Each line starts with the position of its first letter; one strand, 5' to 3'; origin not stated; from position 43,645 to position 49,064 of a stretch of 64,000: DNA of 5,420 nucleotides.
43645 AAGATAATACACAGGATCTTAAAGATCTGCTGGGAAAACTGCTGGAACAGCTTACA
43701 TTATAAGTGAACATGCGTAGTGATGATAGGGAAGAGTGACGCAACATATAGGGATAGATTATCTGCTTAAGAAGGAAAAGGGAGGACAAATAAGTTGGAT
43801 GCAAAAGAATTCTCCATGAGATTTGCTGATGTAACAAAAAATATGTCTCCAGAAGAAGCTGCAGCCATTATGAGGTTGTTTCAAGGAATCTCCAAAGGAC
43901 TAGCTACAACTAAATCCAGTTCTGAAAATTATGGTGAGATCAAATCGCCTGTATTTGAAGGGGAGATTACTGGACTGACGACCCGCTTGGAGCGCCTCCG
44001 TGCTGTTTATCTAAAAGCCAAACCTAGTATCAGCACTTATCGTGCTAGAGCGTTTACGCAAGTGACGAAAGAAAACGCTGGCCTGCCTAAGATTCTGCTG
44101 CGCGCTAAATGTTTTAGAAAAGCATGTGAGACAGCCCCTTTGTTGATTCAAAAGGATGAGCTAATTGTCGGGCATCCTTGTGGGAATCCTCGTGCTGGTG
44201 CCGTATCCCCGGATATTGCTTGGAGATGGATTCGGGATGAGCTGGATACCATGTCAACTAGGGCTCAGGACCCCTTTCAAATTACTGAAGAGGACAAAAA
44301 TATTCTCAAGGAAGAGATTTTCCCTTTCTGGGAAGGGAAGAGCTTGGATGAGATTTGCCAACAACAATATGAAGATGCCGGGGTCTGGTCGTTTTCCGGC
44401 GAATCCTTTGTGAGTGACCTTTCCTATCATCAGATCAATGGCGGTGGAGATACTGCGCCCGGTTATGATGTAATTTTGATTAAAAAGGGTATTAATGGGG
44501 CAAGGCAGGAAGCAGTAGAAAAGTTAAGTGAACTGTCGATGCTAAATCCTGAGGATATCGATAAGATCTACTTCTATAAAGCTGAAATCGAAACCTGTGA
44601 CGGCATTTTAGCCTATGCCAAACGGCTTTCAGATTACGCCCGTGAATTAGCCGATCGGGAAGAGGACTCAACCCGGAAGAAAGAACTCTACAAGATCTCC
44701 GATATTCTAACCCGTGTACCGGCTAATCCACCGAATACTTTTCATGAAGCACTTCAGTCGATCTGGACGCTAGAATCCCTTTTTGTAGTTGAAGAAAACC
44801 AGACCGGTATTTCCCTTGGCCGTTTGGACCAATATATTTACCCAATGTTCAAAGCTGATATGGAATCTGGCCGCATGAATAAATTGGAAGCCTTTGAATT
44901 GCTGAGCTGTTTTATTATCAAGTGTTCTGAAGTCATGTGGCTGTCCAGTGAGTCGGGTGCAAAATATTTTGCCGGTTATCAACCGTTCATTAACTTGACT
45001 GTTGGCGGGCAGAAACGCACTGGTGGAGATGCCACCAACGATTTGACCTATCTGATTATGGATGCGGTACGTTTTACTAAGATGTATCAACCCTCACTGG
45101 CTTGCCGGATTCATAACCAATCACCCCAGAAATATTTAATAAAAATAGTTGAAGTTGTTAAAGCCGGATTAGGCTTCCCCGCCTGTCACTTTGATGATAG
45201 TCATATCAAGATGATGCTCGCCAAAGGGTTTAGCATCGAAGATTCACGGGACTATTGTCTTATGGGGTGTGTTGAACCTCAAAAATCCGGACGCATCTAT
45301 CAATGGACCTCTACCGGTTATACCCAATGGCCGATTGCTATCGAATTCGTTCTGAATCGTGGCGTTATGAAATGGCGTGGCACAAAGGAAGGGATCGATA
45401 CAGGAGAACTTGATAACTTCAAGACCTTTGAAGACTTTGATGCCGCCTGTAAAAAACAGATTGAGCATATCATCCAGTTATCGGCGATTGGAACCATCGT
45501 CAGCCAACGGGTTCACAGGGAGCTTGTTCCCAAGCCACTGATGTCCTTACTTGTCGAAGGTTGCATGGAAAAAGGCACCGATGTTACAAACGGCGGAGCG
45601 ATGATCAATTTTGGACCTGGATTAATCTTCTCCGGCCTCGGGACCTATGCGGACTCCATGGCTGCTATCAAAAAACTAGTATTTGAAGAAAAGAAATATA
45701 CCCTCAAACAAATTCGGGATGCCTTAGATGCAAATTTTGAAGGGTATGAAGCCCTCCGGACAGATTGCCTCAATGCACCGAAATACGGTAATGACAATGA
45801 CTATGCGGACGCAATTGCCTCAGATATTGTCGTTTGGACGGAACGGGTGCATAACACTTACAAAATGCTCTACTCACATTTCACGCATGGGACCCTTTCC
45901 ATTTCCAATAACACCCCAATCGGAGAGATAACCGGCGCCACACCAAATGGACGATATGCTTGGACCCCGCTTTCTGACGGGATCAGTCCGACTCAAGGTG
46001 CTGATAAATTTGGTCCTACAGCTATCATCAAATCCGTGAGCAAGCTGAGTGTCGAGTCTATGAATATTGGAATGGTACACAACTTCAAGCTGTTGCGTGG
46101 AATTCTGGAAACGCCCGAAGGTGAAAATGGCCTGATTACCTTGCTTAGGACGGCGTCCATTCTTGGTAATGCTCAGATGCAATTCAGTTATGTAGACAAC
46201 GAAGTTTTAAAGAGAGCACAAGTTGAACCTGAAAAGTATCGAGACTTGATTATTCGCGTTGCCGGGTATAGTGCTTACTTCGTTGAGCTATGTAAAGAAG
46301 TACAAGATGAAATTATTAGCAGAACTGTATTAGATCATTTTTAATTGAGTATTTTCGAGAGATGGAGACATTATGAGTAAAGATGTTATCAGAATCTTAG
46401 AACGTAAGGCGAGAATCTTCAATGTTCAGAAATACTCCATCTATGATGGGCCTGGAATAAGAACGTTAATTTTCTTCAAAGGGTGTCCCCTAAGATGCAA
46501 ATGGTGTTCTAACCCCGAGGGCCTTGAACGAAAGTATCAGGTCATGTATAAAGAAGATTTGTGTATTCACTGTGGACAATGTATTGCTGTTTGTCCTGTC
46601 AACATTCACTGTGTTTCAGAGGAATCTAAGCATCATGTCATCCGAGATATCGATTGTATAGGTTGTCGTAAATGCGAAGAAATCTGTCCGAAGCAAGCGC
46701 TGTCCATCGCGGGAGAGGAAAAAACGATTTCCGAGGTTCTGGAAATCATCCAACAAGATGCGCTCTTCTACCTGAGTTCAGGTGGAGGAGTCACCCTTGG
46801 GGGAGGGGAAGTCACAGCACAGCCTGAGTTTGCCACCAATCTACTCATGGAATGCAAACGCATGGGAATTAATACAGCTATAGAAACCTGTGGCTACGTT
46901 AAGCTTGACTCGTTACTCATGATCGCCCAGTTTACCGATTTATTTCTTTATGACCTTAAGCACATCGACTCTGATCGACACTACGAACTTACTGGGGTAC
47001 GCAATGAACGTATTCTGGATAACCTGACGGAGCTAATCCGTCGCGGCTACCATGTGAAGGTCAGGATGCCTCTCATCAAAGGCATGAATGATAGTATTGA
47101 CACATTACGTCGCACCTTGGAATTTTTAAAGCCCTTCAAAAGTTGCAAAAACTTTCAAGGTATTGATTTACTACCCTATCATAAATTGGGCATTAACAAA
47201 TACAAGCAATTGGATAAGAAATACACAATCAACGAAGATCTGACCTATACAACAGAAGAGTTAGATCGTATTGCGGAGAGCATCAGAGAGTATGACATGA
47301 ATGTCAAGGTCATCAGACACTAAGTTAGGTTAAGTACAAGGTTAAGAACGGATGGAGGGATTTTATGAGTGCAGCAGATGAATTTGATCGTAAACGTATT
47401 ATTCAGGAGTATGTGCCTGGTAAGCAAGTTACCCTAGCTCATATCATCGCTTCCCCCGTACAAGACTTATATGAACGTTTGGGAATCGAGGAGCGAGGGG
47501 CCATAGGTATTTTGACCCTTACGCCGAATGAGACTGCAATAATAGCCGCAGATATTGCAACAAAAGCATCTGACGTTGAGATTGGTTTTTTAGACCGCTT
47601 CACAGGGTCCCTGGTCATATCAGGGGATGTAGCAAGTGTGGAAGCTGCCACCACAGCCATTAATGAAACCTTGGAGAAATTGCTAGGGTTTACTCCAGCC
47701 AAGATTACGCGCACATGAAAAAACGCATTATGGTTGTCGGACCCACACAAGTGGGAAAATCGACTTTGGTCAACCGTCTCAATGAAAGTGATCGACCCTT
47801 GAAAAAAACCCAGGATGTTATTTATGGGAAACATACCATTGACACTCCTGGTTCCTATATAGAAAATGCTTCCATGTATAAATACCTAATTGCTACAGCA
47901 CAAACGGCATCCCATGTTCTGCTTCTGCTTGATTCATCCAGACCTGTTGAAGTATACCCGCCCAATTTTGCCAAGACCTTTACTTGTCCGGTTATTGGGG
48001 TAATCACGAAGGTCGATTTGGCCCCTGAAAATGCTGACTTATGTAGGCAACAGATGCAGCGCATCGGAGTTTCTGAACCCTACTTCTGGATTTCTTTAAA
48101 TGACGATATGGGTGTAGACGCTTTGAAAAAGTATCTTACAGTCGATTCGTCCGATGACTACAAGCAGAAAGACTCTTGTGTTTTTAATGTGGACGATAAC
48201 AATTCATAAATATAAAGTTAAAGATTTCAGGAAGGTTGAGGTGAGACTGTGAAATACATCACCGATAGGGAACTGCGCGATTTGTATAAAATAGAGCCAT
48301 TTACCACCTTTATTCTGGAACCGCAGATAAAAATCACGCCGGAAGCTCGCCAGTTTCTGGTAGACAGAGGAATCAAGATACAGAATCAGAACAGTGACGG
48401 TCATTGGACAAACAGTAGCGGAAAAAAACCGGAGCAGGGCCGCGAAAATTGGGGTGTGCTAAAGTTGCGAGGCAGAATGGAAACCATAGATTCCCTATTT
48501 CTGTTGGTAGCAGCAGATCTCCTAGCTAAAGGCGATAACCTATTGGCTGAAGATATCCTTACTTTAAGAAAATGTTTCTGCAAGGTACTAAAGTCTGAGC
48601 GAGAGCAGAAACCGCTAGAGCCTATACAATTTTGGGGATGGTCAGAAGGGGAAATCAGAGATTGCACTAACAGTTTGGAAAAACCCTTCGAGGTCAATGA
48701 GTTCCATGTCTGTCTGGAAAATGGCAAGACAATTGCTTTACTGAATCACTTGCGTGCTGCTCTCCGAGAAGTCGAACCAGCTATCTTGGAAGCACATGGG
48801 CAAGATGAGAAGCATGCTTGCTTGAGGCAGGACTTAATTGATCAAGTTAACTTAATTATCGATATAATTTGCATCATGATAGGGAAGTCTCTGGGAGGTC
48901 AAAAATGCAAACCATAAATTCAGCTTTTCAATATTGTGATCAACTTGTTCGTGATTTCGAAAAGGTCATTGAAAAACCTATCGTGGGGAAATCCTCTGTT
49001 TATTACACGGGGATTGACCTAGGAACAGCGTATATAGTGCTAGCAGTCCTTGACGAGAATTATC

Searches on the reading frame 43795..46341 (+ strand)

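Call 96: search_protein_families(library=pfam, proteins=[window:43795-46341:+], max_evalue=0.00001)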
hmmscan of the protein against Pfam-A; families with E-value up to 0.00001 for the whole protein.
window:43795-46341:+ (849 aa): 2 families
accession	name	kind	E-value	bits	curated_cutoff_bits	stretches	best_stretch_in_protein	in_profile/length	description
PF02901.20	PFL-like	-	2.5e-232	773.6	24.3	1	62-710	2-647/647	Pyruvate formate lyase-like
PF01228.26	Gly_radical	-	1.4e-28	100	22.2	1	727-830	2-106/106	Glycine radical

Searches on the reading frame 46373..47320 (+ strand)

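Call 96: search_protein_families(library=pfam, proteins=[window:46373-47320:+], max_evalue=0.00001)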
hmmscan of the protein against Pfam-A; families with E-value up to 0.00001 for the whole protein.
window:46373-47320:+ (316 aa): 9 families
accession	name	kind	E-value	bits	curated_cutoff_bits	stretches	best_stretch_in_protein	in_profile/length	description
PF04055.27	Radical_SAM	-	1.1e-15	58.6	29.5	1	112-246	23-160/166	Radical SAM superfamily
PF12838.12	Fer4_7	-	6.5e-11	43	27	0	95-117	2-25/52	4Fe-4S dicluster domain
PF12837.12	Fer4_6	-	3.2e-10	39.9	25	1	60-77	5-22/24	4Fe-4S binding domain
PF00037.32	Fer4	-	4.3e-10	39.4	21.1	1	60-77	4-21/24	4Fe-4S binding domain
PF13353.11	Fer4_12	-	4.7e-09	37.1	22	0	25-63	2-40/137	4Fe-4S single cluster domain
PF14697.11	Fer4_21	-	2e-08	34.7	35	1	60-110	4-57/59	4Fe-4S dicluster domain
PF13237.11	Fer4_10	-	1.5e-07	31.7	25.5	1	58-106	3-53/53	4Fe-4S dicluster domain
PF12800.12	Fer4_4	-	3.9e-07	30.3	24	0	62-76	2-16/17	4Fe-4S binding domain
PF13187.11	Fer4_9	-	9.9e-07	29.1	27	1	64-109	2-51/52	4Fe-4S dicluster domain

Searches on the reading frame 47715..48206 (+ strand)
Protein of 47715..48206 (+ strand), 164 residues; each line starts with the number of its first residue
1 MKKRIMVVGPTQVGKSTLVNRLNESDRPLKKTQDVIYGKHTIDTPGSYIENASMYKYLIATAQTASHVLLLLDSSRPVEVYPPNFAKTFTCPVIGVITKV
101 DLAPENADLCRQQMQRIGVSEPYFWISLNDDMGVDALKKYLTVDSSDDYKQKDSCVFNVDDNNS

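Call 96: search_protein_families(library=pfam, proteins=[window:47715-48206:+], max_evalue=0.00001)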
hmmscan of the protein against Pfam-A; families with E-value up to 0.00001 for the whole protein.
window:47715-48206:+ (164 aa): 3 families
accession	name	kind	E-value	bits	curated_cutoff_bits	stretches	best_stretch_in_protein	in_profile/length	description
PF10662.15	PduV-EutP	-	4.5e-36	124.2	21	1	3-142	2-142/143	Ethanolamine utilisation - propanediol utilisation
PF03193.22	RsgA_GTPase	-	1.2e-07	32.2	30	0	3-41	107-147/174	RsgA GTPase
PF01926.29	MMR_HSR1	-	1.4e-07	32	21.9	1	4-78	1-89/113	50S ribosome-binding GTPase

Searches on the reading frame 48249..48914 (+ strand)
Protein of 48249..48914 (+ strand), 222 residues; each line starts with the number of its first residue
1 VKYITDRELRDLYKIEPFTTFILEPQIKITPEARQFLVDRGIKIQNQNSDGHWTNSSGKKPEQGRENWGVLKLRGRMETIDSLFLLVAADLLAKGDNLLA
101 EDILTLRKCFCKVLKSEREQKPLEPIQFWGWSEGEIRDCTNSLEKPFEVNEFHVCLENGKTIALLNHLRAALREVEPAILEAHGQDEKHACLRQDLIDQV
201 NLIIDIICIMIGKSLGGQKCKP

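Call 96: search_protein_families(library=pfam, proteins=[window:48249-48914:+], max_evalue=0.00001)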
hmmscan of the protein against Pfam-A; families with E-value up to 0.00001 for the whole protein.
window:48249-48914:+ (222 aa): 1 family
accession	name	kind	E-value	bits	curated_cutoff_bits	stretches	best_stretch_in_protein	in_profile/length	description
PF01923.23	Cob_adeno_trans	-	9.5e-06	26.2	24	0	67-210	22-167/171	Cobalamin adenosyltransferase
